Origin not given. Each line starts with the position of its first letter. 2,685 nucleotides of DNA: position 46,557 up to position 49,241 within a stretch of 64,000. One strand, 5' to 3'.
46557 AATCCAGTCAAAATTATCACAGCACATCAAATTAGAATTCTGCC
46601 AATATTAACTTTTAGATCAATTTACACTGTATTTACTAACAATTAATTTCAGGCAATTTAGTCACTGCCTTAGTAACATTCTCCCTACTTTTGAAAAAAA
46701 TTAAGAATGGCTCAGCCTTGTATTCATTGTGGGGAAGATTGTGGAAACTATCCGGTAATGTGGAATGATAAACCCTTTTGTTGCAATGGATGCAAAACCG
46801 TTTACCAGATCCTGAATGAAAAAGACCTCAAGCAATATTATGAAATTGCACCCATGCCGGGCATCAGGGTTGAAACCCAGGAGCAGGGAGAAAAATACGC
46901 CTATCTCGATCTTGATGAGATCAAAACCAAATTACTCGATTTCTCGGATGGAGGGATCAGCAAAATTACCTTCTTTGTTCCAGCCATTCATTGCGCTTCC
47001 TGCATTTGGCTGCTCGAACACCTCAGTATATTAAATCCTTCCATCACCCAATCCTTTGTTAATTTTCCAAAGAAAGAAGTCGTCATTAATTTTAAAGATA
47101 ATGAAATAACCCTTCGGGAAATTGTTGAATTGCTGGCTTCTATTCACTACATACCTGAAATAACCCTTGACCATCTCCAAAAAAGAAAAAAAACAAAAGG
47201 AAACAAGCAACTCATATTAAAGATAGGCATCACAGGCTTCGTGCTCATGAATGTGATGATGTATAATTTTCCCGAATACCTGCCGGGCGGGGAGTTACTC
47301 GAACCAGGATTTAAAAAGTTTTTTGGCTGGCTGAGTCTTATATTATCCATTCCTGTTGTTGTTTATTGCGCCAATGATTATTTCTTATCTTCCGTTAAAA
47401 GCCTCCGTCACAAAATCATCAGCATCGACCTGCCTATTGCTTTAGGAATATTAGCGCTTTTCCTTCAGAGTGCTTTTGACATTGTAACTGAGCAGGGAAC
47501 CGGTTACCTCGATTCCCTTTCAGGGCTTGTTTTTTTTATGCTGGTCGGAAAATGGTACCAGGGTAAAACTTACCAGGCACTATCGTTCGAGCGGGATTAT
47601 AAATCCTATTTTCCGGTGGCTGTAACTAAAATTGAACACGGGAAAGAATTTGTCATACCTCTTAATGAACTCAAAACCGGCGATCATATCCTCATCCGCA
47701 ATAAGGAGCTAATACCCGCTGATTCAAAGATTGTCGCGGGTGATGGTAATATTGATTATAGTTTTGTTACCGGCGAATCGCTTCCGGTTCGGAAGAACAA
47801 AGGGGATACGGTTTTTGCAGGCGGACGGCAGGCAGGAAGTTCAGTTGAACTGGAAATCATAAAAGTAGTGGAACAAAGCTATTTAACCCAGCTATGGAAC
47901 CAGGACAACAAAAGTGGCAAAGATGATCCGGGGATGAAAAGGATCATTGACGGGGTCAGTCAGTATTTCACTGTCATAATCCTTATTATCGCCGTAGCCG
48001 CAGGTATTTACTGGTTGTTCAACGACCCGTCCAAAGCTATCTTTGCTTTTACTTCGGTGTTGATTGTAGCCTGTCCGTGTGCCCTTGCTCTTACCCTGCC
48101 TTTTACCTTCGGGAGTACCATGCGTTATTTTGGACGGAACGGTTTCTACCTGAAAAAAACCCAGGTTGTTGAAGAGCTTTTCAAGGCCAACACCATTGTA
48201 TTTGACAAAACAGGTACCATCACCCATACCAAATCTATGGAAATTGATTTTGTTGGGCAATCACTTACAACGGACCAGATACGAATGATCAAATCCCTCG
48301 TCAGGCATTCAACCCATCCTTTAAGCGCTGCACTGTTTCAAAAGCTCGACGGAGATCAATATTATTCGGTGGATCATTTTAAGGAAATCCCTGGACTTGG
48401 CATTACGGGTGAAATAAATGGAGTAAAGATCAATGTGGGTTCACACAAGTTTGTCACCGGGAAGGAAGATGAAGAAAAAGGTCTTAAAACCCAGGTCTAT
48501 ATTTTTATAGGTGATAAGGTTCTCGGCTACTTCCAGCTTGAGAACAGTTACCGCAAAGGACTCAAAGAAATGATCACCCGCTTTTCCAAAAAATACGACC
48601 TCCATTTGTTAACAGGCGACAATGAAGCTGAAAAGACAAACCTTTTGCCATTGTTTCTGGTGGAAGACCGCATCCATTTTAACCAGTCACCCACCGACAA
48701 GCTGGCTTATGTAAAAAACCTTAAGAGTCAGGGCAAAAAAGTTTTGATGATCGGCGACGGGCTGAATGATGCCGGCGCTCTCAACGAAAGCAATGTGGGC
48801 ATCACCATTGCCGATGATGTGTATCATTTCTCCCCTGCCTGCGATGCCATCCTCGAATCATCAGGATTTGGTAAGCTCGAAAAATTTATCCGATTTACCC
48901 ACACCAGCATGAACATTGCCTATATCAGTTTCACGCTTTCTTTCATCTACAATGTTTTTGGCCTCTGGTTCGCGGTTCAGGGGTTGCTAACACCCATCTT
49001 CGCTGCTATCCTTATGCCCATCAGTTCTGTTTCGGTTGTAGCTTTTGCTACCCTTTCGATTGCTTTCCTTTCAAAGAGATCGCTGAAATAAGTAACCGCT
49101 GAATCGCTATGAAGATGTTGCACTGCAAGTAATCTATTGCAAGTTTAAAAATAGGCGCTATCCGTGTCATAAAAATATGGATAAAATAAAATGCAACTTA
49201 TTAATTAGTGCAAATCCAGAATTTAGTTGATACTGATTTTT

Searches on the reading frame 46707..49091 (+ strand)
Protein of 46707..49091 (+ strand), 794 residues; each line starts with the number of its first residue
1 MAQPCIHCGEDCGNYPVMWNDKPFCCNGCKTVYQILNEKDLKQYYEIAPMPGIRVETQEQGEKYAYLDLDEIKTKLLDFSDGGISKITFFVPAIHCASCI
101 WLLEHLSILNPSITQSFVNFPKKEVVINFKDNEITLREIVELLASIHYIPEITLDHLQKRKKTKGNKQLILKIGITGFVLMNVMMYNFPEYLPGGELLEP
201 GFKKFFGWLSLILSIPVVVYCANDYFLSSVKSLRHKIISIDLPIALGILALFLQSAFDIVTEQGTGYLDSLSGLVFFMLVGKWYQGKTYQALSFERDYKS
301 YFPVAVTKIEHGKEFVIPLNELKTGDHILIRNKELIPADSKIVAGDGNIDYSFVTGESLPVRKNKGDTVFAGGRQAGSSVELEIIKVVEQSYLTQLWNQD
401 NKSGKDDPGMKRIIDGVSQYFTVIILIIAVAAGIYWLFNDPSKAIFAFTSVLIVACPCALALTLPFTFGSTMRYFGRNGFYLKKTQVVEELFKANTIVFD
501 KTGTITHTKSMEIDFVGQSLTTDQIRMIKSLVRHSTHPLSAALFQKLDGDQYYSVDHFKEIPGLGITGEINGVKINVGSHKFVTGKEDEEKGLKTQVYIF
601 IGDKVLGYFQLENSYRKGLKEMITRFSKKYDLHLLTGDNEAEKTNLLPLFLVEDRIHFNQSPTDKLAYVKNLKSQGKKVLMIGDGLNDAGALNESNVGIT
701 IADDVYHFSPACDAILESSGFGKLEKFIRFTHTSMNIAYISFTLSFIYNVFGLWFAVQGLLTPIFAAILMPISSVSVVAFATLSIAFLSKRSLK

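Call 18: search_protein_families(library=ncbifam, proteins=[window:46707-49091:+])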
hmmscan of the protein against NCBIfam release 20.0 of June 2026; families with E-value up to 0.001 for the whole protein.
window:46707-49091:+ (794 aa): 19 families
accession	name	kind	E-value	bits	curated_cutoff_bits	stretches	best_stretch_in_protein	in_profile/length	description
TIGR01525.1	ATPase-IB_hvy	subfamily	6e-102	342.3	346.25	1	241-781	2-557/560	heavy metal translocating P-type ATPase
TIGR01511.1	ATPase-IB1_Cu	subfamily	7.9e-87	292.3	397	1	222-781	2-538/542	copper-translocating P-type ATPase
TIGR01512.1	ATPase-IB2_Cd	subfamily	1.9e-74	251.2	313.5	1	316-781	63-489/494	cadmium family heavy metal-translocating P-type ATPase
NF007952.0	PRK10671.1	equivalog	9.9e-62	209.2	1316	1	90-784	108-823/838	copper-exporting P-type ATPase CopA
NF008262.1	PRK11033.1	equivalog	1.5e-51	175.8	1005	1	303-746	231-689/731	zinc/cadmium/mercury/lead-transporting ATPase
TIGR01494.1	ATPase_P-type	subfamily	5.1e-51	173.6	62.3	1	306-769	37-477/478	HAD-IC family P-type ATPase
NF033775.1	P_type_ZntA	exception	2.9e-42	144.9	1240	1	303-748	236-696/732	Zn(II)/Cd(II)/Pb(II) translocating P-type ATPase ZntA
TIGR01647.1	ATPase-IIIA_H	equivalog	2.9e-28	98.5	615.5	2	312-514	100-305/755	plasma-membrane proton-efflux P-type ATPase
TIGR01497.1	kdpB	equivalog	8.5e-26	90.2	527.9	2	311-518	113-323/675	potassium-transporting ATPase subunit KdpB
TIGR01657.1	P-ATPase-V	hypoth_equivalog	1.8e-23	82.1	618.25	3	643-704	769-830/1055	ATP13A2 family polyamine export P-type ATPase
NF010609.0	PRK14010.1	equivalog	1.2e-22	79.9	1323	2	313-529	114-332/673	K(+)-transporting ATPase subunit B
TIGR01517.1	ATPase-IIB_Ca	equivalog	7e-19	67.5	507.05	2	304-509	156-375/882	calcium-translocating P-type ATPase, PMCA-type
TIGR01522.1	ATPase-IIA2_Ca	equivalog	2.8e-15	55.2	798.3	2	656-704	567-615/854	calcium-transporting P-type ATPase, PMR1-type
TIGR01106.1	ATPase-IIC_X-K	subfamily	1.2e-14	53.2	946.1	2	412-509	267-359/997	Na,H/K antiporter P-type ATPase subunit alpha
TIGR01524.1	ATPase-IIIB_Mg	equivalog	1.5e-12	46.2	610.75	2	656-754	582-683/867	magnesium-translocating P-type ATPase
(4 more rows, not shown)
